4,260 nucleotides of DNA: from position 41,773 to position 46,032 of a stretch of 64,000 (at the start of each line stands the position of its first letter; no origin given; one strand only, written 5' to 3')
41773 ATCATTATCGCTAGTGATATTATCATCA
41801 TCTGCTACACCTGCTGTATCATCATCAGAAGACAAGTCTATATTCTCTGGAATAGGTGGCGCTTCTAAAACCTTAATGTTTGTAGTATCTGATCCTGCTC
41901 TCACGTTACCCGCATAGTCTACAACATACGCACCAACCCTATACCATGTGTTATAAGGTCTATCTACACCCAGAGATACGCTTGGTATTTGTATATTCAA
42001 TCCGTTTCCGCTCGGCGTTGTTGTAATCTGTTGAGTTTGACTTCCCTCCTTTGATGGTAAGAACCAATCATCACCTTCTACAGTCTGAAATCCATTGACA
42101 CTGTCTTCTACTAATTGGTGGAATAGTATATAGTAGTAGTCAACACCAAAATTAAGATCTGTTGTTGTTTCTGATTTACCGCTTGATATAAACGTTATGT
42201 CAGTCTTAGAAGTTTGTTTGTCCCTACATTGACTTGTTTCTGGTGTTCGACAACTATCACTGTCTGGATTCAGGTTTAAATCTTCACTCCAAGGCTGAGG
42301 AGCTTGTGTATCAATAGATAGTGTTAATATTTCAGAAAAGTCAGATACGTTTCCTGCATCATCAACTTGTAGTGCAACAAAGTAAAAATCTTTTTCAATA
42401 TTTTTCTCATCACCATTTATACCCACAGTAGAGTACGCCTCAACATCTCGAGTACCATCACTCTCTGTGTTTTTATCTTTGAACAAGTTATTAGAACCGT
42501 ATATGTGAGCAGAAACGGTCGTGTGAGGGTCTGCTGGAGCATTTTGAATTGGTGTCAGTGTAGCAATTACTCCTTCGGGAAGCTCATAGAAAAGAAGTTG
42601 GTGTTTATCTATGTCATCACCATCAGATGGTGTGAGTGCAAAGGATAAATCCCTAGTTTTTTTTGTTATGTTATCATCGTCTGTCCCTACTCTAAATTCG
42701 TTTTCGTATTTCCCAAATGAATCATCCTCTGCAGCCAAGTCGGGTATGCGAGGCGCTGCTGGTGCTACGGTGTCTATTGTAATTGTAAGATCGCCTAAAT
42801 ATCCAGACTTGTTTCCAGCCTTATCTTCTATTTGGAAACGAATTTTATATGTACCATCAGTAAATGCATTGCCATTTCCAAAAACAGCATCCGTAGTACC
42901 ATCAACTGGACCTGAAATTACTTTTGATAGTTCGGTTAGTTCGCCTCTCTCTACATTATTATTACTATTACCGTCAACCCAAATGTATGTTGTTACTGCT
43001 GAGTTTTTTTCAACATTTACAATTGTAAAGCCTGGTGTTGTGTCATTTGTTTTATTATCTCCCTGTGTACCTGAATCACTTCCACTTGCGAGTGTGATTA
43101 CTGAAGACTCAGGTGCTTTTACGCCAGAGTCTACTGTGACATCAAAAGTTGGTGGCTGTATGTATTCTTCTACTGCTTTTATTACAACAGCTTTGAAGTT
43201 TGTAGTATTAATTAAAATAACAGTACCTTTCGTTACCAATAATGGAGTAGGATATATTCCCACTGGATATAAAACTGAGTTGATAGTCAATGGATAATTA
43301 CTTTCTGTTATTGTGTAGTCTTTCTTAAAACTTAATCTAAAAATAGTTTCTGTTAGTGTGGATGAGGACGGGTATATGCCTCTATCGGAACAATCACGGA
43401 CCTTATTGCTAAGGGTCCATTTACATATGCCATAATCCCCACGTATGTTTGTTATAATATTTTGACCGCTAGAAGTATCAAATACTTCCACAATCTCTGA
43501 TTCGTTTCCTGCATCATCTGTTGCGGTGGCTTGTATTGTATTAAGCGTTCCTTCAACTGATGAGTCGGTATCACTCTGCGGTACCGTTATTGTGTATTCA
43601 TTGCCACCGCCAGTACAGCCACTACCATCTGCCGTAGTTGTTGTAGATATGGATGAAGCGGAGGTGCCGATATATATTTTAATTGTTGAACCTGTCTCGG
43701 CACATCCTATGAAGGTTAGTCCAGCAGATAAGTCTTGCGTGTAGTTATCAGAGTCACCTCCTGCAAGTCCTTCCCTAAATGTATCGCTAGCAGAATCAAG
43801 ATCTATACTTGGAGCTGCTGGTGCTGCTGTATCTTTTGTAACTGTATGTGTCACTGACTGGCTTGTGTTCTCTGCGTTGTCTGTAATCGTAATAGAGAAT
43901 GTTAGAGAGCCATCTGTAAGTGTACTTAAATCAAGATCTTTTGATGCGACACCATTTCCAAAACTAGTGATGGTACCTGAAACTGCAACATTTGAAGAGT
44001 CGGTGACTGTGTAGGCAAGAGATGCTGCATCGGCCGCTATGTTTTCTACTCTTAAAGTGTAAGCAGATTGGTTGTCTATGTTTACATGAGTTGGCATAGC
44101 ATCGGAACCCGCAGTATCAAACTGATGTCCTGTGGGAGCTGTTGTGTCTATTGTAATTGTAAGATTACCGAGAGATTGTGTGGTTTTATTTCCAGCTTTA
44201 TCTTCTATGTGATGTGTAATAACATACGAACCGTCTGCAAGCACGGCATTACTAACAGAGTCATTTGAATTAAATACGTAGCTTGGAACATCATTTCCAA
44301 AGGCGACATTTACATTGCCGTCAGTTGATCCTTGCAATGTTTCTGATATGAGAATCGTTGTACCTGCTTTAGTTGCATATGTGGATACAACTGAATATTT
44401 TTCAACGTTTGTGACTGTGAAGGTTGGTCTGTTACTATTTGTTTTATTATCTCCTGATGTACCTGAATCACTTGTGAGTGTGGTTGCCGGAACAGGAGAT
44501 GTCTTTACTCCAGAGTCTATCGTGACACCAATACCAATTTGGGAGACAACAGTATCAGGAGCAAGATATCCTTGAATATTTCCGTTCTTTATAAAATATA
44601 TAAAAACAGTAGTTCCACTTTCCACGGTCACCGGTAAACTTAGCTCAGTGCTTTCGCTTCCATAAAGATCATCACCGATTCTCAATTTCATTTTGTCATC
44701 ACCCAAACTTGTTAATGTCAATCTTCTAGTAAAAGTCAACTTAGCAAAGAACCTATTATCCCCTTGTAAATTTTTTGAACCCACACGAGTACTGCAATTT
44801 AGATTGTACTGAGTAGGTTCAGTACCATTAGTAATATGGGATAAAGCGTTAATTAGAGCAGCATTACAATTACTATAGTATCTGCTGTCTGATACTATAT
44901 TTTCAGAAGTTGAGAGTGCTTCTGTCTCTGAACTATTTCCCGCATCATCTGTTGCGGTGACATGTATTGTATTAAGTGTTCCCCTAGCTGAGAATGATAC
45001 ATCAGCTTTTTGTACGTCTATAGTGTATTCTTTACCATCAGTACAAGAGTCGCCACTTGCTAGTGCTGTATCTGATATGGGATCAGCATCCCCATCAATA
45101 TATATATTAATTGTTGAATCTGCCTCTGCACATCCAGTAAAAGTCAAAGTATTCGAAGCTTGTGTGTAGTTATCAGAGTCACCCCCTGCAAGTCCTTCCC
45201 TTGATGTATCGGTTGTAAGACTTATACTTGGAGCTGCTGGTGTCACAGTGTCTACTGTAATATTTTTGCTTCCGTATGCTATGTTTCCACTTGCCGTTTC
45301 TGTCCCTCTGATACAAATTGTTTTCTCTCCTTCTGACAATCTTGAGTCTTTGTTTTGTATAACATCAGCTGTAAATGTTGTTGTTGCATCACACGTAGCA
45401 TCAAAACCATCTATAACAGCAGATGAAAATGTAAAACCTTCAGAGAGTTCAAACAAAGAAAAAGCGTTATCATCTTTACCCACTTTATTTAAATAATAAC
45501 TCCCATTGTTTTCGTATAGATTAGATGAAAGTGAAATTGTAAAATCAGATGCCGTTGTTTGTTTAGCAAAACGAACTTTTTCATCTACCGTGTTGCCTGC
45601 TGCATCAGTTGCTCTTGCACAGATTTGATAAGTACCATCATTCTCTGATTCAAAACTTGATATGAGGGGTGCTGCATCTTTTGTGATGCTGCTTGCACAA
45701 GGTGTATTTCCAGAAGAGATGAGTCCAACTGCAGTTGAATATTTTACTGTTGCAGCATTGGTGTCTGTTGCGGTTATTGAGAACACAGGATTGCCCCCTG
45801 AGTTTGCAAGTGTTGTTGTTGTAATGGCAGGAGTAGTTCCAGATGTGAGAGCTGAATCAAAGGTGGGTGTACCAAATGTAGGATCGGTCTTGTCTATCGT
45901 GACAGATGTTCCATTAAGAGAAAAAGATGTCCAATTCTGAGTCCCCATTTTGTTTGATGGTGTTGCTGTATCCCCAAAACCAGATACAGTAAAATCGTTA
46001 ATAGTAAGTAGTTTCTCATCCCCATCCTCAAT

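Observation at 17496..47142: Tandem array of three giant cell-surface protein genes (6.0 + 12.4 + 11.1 kb) with a shared C-terminal peptidoglycan-binding anchor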

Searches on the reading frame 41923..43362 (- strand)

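Call 24: search_protein_families(library=pfam, proteins=[window:41923-43362:-], max_evalue=0.05)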
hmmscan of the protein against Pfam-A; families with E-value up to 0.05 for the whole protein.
window:41923-43362:- (480 aa): 2 families
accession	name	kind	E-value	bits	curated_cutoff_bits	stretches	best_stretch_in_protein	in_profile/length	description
PF19077.6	Big_13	-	7.8e-13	49.2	27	1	87-198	5-102/102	Bacterial Ig-like domain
PF12245.14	Big_3_2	-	0.019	15.6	23.3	0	168-186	93-111/122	Bacterial Ig-like domain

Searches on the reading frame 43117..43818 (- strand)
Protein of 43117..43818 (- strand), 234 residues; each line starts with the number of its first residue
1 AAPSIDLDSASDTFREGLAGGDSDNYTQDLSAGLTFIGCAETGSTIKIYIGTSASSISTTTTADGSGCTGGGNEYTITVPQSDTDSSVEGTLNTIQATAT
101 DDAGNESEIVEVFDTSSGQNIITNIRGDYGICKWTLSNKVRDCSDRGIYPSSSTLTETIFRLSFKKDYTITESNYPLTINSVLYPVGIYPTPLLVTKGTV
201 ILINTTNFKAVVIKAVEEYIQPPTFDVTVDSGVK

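Call 83: search_protein_families(library=pfam, proteins=[window:43117-43818:-], max_evalue=1)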
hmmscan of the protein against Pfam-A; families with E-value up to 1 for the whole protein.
window:43117-43818:- (234 aa): 2 families
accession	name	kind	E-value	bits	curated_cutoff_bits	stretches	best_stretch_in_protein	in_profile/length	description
PF19077.6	Big_13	-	0.0045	17.9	27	1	2-108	4-92/102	Bacterial Ig-like domain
PF17936.7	Big_6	-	0.075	13.7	27.6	1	32-112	13-79/83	Bacterial Ig domain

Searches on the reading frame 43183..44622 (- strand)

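Call 24: search_protein_families(library=pfam, proteins=[window:43183-44622:-], max_evalue=0.05)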
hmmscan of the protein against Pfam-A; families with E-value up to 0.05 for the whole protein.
window:43183-44622:- (480 aa): 1 family
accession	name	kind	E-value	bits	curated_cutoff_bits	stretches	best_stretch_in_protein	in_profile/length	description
PF19077.6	Big_13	-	1.3e-18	67.8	27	4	43-93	5-55/102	Bacterial Ig-like domain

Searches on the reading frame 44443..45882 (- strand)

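Call 24: search_protein_families(library=pfam, proteins=[window:44443-45882:-], max_evalue=0.05)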
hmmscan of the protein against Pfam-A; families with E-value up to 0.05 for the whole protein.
window:44443-45882:- (480 aa): 2 families
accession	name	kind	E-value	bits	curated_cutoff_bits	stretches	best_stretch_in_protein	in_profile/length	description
PF19077.6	Big_13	-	8.2e-08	33.1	27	1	31-102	28-94/102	Bacterial Ig-like domain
PF17936.7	Big_6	-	0.014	16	27.6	1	242-323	11-79/83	Bacterial Ig domain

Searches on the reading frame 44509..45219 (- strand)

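Call 83: search_protein_families(library=pfam, proteins=[window:44509-45219:-], max_evalue=1)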
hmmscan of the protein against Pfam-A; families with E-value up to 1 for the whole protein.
window:44509-45219:- (237 aa): 3 families
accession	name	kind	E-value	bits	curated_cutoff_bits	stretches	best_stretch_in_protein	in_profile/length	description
PF17936.7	Big_6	-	0.0012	19.5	27.6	1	21-102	11-79/83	Bacterial Ig domain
PF19077.6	Big_13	-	0.0045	17.9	27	1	14-103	19-97/102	Bacterial Ig-like domain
PF11774.14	Lsr2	-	0.7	10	29.6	0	60-73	26-39/58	Lsr2 dimerization domain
